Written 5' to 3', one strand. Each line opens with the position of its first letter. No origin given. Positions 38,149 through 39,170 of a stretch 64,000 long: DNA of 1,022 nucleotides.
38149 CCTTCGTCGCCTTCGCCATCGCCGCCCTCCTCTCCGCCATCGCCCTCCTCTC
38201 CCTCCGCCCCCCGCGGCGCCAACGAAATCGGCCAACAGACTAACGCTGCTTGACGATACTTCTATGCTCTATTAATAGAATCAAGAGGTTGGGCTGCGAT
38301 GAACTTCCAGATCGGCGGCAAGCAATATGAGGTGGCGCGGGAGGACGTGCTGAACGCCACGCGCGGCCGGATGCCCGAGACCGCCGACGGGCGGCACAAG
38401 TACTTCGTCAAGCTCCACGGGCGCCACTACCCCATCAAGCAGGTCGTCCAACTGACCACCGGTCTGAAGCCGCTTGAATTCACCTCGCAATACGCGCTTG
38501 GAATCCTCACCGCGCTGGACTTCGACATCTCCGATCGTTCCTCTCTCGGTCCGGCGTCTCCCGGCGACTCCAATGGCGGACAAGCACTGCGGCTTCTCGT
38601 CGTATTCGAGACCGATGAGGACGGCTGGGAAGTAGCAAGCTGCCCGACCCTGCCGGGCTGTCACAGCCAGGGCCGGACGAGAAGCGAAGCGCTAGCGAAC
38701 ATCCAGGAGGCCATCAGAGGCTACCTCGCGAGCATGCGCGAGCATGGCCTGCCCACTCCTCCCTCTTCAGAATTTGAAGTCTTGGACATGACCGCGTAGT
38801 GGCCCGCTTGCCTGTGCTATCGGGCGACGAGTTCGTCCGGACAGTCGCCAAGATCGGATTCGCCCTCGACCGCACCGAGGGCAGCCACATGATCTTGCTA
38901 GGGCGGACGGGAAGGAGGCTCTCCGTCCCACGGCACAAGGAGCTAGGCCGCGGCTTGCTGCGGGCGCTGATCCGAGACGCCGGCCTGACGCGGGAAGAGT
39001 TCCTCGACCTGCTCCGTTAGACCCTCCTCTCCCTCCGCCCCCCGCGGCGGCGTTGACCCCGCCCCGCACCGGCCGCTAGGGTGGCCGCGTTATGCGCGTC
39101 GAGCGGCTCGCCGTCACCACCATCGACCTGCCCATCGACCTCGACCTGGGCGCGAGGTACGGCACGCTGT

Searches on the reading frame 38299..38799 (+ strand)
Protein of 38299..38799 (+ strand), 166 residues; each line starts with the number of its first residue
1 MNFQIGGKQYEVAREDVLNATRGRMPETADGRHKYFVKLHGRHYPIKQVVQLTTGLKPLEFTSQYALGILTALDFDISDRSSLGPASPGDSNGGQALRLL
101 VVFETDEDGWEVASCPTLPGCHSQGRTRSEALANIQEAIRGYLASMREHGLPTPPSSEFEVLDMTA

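Call 54: search_protein_families(library=pfam, proteins=[window:38299-38799:+], max_evalue=0.1)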
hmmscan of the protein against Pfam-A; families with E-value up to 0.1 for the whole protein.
window:38299-38799:+ (166 aa): 3 families
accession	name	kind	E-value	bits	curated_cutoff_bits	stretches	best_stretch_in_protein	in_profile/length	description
PF15919.11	HicB_lk_antitox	-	4.8e-08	33.6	27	1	102-161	4-63/123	HicB_like antitoxin of bacterial toxin-antitoxin system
PF24113.1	DUF7387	-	0.0081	16.9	27.9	1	102-141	15-53/85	Family of unknown function (DUF7387)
PF21748.3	UPF0150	-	0.012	15.9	27.3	1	107-154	16-64/64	UPF0150-like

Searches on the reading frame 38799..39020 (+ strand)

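Call 54: search_protein_families(library=pfam, proteins=[window:38799-39020:+], max_evalue=0.1)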
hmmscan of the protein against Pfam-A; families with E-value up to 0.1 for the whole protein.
window:38799-39020:+ (73 aa): 1 family
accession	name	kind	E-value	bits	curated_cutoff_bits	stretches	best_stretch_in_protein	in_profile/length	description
PF07927.17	HicA_toxin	-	1.3e-14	54.5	27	1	9-63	1-58/58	HicA toxin of bacterial toxin-antitoxin,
